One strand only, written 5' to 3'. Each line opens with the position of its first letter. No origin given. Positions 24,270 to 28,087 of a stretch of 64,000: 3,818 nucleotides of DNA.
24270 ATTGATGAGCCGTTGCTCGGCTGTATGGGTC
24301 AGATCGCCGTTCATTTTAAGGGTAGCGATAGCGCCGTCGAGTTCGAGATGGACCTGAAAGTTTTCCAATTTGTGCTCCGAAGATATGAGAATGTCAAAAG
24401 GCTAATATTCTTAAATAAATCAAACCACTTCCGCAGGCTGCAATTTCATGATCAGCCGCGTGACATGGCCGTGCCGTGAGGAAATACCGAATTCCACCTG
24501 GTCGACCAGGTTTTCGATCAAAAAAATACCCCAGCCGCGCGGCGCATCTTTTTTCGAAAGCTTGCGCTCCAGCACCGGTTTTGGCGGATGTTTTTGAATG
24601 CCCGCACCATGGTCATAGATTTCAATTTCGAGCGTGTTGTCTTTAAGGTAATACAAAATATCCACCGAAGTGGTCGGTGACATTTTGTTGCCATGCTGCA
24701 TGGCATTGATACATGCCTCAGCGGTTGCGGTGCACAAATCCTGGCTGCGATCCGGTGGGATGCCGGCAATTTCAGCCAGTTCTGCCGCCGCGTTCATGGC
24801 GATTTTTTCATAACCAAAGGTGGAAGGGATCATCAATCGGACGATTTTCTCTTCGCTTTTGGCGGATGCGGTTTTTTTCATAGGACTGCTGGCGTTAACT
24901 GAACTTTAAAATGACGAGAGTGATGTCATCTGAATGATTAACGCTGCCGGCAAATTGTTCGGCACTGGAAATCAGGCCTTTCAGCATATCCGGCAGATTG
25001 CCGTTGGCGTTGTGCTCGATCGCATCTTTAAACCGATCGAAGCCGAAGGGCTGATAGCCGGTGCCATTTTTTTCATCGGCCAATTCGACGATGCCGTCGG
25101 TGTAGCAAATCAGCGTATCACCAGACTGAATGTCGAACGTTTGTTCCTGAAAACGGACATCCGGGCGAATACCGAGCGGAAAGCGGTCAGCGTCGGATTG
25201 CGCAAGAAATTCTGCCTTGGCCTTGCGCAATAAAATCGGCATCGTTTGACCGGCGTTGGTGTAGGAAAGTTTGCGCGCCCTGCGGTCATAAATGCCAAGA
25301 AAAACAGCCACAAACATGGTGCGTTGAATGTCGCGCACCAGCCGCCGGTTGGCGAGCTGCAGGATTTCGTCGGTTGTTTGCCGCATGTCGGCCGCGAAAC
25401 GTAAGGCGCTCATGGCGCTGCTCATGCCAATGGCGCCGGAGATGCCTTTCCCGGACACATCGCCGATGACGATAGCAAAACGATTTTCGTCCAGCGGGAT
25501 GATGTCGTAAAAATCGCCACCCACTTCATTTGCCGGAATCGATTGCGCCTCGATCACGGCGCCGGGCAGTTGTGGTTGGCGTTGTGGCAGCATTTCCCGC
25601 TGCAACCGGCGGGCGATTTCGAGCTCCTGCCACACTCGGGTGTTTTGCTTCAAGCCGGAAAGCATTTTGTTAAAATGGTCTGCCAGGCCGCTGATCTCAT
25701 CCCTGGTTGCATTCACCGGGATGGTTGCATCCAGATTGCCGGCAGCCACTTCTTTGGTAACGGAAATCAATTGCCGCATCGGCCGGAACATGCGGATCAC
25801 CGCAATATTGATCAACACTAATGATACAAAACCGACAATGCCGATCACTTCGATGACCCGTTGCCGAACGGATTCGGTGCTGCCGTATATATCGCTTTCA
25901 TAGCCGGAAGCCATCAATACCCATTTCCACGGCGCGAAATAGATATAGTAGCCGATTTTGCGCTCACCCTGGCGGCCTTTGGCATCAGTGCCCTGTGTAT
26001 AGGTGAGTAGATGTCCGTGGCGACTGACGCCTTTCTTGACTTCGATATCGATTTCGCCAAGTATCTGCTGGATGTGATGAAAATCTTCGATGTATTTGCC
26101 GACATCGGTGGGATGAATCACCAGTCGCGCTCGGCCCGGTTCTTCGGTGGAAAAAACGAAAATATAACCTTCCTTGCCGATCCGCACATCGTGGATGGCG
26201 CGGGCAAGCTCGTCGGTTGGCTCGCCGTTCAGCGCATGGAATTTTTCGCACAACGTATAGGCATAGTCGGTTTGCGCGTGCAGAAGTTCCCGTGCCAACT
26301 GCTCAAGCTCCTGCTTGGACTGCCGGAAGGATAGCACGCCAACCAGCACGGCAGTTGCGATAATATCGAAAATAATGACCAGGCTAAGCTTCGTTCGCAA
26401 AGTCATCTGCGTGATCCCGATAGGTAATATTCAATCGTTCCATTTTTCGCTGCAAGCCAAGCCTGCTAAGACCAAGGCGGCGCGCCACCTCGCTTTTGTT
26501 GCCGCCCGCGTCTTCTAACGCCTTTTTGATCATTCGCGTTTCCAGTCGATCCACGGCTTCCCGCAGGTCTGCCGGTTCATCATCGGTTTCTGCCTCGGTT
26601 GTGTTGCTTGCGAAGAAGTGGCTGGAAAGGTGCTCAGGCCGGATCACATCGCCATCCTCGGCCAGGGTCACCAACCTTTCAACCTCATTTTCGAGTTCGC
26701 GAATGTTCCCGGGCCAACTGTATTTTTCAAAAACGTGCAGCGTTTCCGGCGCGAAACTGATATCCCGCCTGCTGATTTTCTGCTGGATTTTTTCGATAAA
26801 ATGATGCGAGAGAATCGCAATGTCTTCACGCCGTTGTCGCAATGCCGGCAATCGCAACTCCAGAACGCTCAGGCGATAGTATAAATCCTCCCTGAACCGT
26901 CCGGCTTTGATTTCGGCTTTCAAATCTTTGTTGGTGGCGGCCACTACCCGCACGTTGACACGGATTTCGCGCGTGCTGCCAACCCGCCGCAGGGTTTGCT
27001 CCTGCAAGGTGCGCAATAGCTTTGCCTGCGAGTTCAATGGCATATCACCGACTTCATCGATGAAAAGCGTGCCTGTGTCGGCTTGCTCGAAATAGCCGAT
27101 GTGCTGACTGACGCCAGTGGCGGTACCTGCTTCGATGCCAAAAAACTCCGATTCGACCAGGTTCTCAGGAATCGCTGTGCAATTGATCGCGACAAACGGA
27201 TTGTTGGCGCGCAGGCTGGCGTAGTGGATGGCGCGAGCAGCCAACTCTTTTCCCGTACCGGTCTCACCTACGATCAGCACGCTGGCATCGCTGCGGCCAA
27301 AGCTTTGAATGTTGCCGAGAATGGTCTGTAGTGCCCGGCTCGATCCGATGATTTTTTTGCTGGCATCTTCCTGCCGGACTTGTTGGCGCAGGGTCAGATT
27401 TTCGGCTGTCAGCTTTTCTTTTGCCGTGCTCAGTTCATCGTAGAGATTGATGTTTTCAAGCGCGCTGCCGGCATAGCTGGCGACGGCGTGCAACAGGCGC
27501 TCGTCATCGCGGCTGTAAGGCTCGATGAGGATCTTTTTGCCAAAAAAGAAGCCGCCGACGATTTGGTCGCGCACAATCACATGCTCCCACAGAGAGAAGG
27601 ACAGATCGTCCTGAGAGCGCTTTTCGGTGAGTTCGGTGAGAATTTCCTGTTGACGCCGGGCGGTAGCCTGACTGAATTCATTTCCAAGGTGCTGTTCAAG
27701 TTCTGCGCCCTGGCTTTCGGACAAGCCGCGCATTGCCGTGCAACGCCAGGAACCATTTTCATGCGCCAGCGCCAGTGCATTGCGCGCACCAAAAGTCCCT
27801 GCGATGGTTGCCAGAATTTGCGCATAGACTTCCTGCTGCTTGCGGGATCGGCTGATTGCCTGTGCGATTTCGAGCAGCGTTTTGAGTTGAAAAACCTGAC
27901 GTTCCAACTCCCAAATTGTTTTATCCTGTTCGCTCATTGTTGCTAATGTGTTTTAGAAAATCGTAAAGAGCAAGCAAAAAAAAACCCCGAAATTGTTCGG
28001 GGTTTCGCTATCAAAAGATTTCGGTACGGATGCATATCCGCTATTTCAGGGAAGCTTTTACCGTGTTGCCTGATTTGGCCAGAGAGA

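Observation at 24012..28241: Partner-switching module (Cache-HAMP-PP2C, RsbW-like kinase, STAS) co-transcribed with a GAF sigma-54 activator rather than a sigma factor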

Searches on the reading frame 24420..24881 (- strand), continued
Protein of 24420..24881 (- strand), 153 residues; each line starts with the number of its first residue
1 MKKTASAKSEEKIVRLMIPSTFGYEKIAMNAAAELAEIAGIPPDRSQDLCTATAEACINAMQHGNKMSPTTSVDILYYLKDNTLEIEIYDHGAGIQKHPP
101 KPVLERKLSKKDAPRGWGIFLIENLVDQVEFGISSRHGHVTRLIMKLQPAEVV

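Call 31: search_protein_families(library=pfam, proteins=[L006:5942-7564:+, L009:3373-4662:+, L092:9673-10959:+, L037:5186-6610:-, L037:4840-5196:-, L044:3982-5373:-], max_evalue=0.01)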
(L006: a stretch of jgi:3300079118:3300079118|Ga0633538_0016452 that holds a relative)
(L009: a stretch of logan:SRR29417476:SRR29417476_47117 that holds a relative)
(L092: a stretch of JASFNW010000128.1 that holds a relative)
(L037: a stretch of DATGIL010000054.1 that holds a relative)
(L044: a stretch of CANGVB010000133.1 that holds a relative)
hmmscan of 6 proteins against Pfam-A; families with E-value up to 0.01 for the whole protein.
L006:5942-7564:+ (540 aa): 5 families
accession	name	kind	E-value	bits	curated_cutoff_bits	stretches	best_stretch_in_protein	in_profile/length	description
PF00211.25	Guanylate_cyc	-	3.1e-17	63.2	21.9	1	257-431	5-172/183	Adenylate and Guanylate cyclase catalytic domain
PF07238.19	PilZ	-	3e-07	31.2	22.5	1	455-532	3-84/102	PilZ domain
PF13185.12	GAF_2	-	9.4e-05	23.1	28.6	1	161-201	95-136/136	GAF domain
PF13492.12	GAF_3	-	0.0011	19.8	27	1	75-202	4-129/129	GAF domain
PF01590.32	GAF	-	0.0031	18.5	22.4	0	73-200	2-133/133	GAF domain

L009:3373-4662:+ (429 aa): 4 families
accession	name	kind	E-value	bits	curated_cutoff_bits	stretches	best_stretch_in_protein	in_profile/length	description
PF00211.25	Guanylate_cyc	-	6.8e-16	58.8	21.9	1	228-400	5-171/183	Adenylate and Guanylate cyclase catalytic domain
PF13185.12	GAF_2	-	8.5e-05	23.2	28.6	1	107-171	72-135/136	GAF domain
PF13492.12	GAF_3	-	0.00013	22.8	27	1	64-173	5-129/129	GAF domain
PF01590.32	GAF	-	0.0046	17.9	22.4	0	62-171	3-133/133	GAF domain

L092:9673-10959:+ (428 aa): 1 family
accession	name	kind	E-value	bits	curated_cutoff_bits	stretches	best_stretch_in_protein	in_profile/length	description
PF00211.25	Guanylate_cyc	-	6.4e-21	75.2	21.9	1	244-418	4-172/183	Adenylate and Guanylate cyclase catalytic domain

L037:5186-6610:- (474 aa): 10 families
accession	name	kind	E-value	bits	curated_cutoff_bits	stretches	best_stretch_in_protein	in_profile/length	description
PF00158.32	Sigma54_activat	-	1.6e-70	236.6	20.2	1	161-327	1-167/168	Sigma-54 interaction domain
PF25601.1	AAA_lid_14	-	3.9e-25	87.9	27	1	333-413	1-81/87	AAA+ ATPase lid domain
PF14532.12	Sigma54_activ_2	-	8.3e-23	81.6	25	1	162-332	1-138/138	Sigma-54 interaction domain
PF07728.20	AAA_5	-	2e-08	34.8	22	1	185-303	2-123/139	AAA domain (dynein-related subfamily)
PF00004.35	AAA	-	5.2e-05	24.2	21.2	1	185-315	1-124/131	ATPase family associated with various cellular activities (AAA)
PF01078.27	Mg_chelatase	-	0.00016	21.6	20.3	1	185-302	25-157/207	Magnesium chelatase, subunit ChlI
PF13191.12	AAA_16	-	0.00088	20.2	32.6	1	170-280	11-123/167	AAA ATPase domain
PF13185.12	GAF_2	-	0.0025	18.4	28.6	0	74-136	70-136/136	GAF domain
PF07726.17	AAA_3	-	0.0069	16.7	27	0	185-302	2-111/131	ATPase family associated with various cellular activities (AAA)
PF01590.32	GAF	-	0.0075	17.2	22.4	0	67-135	60-133/133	GAF domain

L037:4840-5196:- (118 aa): 2 families
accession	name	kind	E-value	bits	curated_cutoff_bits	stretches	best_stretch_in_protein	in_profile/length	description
PF01740.26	STAS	-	3.6e-11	43.2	22.6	1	29-105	25-101/106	STAS domain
PF13466.11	STAS_2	-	0.00054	20.5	29.2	1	26-97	10-79/80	STAS domain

L044:3982-5373:- (463 aa): 7 families
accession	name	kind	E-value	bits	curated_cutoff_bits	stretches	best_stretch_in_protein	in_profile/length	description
PF00158.32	Sigma54_activat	-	4.4e-71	238.4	20.2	1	154-320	1-167/168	Sigma-54 interaction domain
PF25601.1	AAA_lid_14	-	7.4e-25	87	27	1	326-402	1-77/87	AAA+ ATPase lid domain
PF14532.12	Sigma54_activ_2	-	3e-22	79.8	25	1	155-325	1-138/138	Sigma-54 interaction domain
PF07728.20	AAA_5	-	2.7e-07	31.1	22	1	178-297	2-124/139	AAA domain (dynein-related subfamily)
PF00004.35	AAA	-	2.8e-06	28.2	21.2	1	178-309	1-125/131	ATPase family associated with various cellular activities (AAA)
PF01078.27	Mg_chelatase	-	0.00033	20.6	20.3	0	178-295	25-157/207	Magnesium chelatase, subunit ChlI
PF13191.12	AAA_16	-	0.0015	19.5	32.6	1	162-245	13-101/167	AAA ATPase domain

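Call 48: search_protein_families(library=pfam, proteins=[L034:6760-7995:+], max_evalue=0.01)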
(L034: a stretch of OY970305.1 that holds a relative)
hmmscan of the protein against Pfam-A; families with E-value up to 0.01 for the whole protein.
L034:6760-7995:+ (411 aa): 1 family
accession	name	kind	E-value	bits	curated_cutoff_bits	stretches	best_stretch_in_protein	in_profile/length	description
PF07228.17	SpoIIE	-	5.8e-46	157.3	25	1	211-402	1-191/192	Stage II sporulation protein E (SpoIIE)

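Call 68: search_protein_families(library=ncbifam, proteins=[window:24420-24881:-], max_evalue=0.001)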
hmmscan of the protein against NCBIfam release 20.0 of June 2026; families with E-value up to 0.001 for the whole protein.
window:24420-24881:- (153 aa): 6 families
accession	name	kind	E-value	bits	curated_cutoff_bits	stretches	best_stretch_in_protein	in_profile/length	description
NF003144.0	PRK04069.1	equivalog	4.3e-13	49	145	1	9-138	3-134/161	anti-sigma B factor RsbW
TIGR01925.2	spIIAB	equivalog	2.1e-11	43.9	135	1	17-146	6-133/137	anti-sigma F factor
TIGR01924.1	rsbW_low_gc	equivalog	6.7e-10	38.6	155.05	1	9-132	3-130/159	anti-sigma B factor RsbW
NF008298.1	PRK11086.1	subfamily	7.8e-09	34.5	520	1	50-147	425-523/529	DcuS/MalK family sensor histidine kinase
NF041045.1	RsbA_anti_sig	subfamily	1.9e-08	33.9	210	1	30-145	196-302/303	anti-sigma factor RsbA family regulatory protein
NF038334.1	malate_HK_MalK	exception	6e-06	25.2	800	1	48-129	423-503/533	malate sensor histidine kinase MalK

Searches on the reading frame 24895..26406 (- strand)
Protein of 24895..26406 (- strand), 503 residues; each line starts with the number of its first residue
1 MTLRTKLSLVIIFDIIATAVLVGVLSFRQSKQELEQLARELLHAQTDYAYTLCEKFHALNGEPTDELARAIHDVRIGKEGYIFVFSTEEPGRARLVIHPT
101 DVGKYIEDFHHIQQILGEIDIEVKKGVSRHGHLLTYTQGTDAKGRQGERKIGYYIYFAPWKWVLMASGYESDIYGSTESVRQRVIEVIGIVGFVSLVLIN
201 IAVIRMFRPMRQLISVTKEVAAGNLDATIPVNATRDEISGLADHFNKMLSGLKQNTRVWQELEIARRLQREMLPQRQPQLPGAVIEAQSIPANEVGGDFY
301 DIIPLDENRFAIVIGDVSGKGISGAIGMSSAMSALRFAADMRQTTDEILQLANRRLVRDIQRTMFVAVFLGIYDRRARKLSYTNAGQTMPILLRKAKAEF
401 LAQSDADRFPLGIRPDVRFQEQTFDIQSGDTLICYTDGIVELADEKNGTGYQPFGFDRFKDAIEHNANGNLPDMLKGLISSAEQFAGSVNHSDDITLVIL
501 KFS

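Call 4: search_protein_families(library=pfam, proteins=[window:24895-26406:-], max_evalue=0.01)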
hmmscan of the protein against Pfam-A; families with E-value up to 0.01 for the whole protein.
window:24895-26406:- (503 aa): 5 families
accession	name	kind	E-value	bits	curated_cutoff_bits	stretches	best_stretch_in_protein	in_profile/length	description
PF07228.17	SpoIIE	-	5.6e-43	147.6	25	1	306-502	1-191/192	Stage II sporulation protein E (SpoIIE)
PF17201.10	Cache_3-Cache_2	-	1.3e-15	57.9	27.7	1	64-182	188-298/299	Cache 3/Cache 2 fusion domain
PF00672.30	HAMP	-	5.3e-12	46.3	25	1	205-253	5-52/53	HAMP domain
PF08269.17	dCache_2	-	6.2e-11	42.4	26.5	1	57-174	184-298/298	Cache domain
PF17200.10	sCache_2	-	1.9e-10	41.3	25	1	65-181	39-153/155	Single Cache domain 2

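Call 68: search_protein_families(library=ncbifam, proteins=[window:24895-26406:-], max_evalue=0.001)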
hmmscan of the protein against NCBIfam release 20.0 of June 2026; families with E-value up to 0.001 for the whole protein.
window:24895-26406:- (503 aa): 15 families
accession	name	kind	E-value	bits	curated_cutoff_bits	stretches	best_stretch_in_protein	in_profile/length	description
NF038263.1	prot_phos_SiaA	equivalog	5.7e-25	87.9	700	2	264-502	417-657/658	biofilm regulation protein phosphatase SiaA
NF045505.1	RR_RssB_Pseudo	equivalog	2e-14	53.5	700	1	262-447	156-346/394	two-component system response regulator RssB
NF058645.1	MCPCtpMPsAe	equivalog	5.8e-12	45.2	900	1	27-254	38-278/558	methyl-accepting chemotaxis protein CtpM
TIGR01386.1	cztS_silS_copS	subfamily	2.9e-09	36.4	292.55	1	1-254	2-236/457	heavy metal sensor histidine kinase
TIGR02865.1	spore_II_E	equivalog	2.7e-08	32.4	490.8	1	293-502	564-763/764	stage II sporulation protein E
NF038389.1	ArsS_fam_HK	equivalog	1.8e-06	27.7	250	1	178-255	126-202/403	ArsS family sensor histidine kinase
NF052458.1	PhdiestGepA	equivalog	7.6e-06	24.4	1200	1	150-255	312-417/840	phosphodiesterase GepA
NF012163.2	BaeS_SmeS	equivalog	1e-05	24.7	500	1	181-258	162-239/457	sensor histidine kinase efflux regulator BaeS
NF040691.1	MtrAB_MtrB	equivalog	1.3e-05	24.4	450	1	184-270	189-272/507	MtrAB system histidine kinase MtrB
NF007837.0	PRK10549.1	equivalog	1.5e-05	23.9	603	1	197-260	179-241/466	envelope stress sensor histidine kinase BaeS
NF033092.0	HK_WalK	equivalog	3.2e-05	22.7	725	1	171-257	166-251/594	cell wall metabolism sensor histidine kinase WalK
NF052443.1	SensHisKinMctS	equivalog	6.7e-05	21.4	700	1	62-208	72-219/457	two-component system sensor histidine kinase MctS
NF012226.0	AdeS_HK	equivalog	0.00012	21.3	500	1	151-266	28-147/353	two-component sensor histidine kinase AdeS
NF041210.1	his_kin_PieS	equivalog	0.00016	20.8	850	1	190-261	179-245/474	two component system sensor histidine kinase PieS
NF008184.0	PRK10935.1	equivalog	0.00049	18.9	553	1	184-255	152-225/565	nitrate/nitrite two-component system sensor histidine kinase NarQ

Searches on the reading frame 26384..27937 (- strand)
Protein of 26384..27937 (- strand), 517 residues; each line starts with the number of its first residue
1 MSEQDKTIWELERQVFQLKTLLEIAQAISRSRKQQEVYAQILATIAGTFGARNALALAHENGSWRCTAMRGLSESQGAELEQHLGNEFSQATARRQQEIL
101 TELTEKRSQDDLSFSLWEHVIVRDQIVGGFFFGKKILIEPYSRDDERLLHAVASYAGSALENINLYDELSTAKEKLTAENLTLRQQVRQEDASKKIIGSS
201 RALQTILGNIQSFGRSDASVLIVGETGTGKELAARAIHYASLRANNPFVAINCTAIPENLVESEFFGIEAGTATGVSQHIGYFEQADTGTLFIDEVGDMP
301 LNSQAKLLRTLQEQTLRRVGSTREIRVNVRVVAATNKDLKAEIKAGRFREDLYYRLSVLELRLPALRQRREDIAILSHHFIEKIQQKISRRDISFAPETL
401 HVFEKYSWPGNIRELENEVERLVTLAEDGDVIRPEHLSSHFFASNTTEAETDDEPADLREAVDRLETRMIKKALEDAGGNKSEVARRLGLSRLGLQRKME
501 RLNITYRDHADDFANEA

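Call 4: search_protein_families(library=pfam, proteins=[window:26384-27937:-], max_evalue=0.01)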
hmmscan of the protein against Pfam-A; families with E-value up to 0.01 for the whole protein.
window:26384-27937:- (517 aa): 7 families
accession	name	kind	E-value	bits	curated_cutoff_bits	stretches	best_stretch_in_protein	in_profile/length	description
PF00158.32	Sigma54_activat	-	5.6e-65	218.6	20.2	1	196-361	1-167/168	Sigma-54 interaction domain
PF14532.12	Sigma54_activ_2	-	1.7e-25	90.3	25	1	197-366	1-138/138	Sigma-54 interaction domain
PF25601.1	AAA_lid_14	-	3.7e-24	84.8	27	1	367-451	1-84/87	AAA+ ATPase lid domain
PF02954.25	HTH_8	-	1.4e-12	47.6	22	1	463-501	3-41/42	Bacterial regulatory protein, Fis family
PF00004.35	AAA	-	2.6e-06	28.3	21.2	1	220-352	1-127/131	ATPase family associated with various cellular activities (AAA)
PF07728.20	AAA_5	-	2.4e-05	24.8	22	1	220-337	2-123/139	AAA domain (dynein-related subfamily)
PF18024.7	HTH_50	-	0.00032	20.7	27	1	457-504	3-49/50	Helix-turn-helix domain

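Call 62: list_cluster_members(proteins=[P0001, window:26384-27937:-])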
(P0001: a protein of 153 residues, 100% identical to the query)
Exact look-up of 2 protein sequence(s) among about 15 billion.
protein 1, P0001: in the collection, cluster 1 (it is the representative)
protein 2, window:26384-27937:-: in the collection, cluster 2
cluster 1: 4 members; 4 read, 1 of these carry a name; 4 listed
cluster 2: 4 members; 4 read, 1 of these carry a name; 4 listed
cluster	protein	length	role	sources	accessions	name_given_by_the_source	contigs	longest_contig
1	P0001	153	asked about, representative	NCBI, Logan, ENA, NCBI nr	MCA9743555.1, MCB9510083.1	MAG: ATP-binding protein [Deferribacteres bacterium] | ATP-binding protein [candidate division KSB1 bacterium]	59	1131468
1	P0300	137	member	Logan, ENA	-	-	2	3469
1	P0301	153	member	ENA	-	-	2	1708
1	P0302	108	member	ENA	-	-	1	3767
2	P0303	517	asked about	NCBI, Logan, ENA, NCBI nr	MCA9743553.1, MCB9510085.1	MAG: sigma-54-dependent Fis family transcriptional regulator [Deferribacteres bacterium] | sigma-54-dependent Fis family transcriptional regulator [candidate division KSB1 ...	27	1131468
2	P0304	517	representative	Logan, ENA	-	-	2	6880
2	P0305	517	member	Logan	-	-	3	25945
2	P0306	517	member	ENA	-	-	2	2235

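Call 68: search_protein_families(library=ncbifam, proteins=[window:26384-27937:-], max_evalue=0.001)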
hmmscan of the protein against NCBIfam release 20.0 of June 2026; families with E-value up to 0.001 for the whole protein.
window:26384-27937:- (517 aa): 27 families (the best 25 are shown)
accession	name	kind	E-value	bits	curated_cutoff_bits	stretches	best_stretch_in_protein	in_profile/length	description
NF041552.1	TF_PrdR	equivalog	7.2e-111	371.3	795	1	154-501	229-575/577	sigma-54 dependent transcriptional regulator PrdR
NF003451.0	PRK05022.1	equivalog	2.3e-108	363.1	476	1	142-505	141-511/512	nitric oxide reductase transcriptional regulator NorR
TIGR01817.1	nifA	equivalog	1.5e-101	340.8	528.85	1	17-451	3-453/534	nif-specific transcriptional activator NifA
NF008469.0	PRK11361.1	equivalog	3e-99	332.8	714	1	163-505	112-457/461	acetoacetate metabolism transcriptional regulator AtoC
TIGR02915.1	PEP_resp_reg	equivalog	3.2e-97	326.2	502.6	1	174-504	120-444/445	PEP-CTERM-box response regulator transcription factor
TIGR01818.1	ntrC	equivalog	1.3e-94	317.7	558.6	1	175-461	113-402/463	nitrogen regulation protein NR(I)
NF011958.0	PRK15429.1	equivalog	2.1e-90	304.3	830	1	147-505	331-687/692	formate hydrogenlyase transcriptional activator FlhA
TIGR02329.1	propionate_PrpR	equivalog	1.6e-87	294.3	499.2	1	178-500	196-525/526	propionate catabolism operon regulatory protein PrpR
NF038308.1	RNA_repair_RtcR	equivalog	9.4e-87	292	650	1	169-496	155-505/530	RNA repair transcriptional activator RtcR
NF051870.1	NAssimRespRegNtrX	equivalog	1.1e-86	291.5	600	1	172-503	120-451/452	nitrogen assimilation response regulator NtrX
NF007689.0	PRK10365.1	equivalog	1.9e-85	287.3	760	1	166-501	110-441/441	sigma-54-dependent response regulator transcription factor ZraR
NF011953.0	PRK15424.1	equivalog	1.2e-84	284.8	703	1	175-501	200-533/538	propionate catabolism operon regulatory protein PrpR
NF050807.1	TransRegFlbDCaul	equivalog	6e-82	275.9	750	1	192-501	116-437/454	sigma-54-dependent transcriptional regulator FlbD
TIGR02974.1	phageshock_pspF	equivalog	1.1e-78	264.8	443.55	1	196-430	1-237/336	phage shock protein operon transcriptional activator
NF041906.1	V4R_TF_MobR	exception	1.4e-78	264.7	999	1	190-500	228-542/544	phenol degradation transcriptional regulator MobR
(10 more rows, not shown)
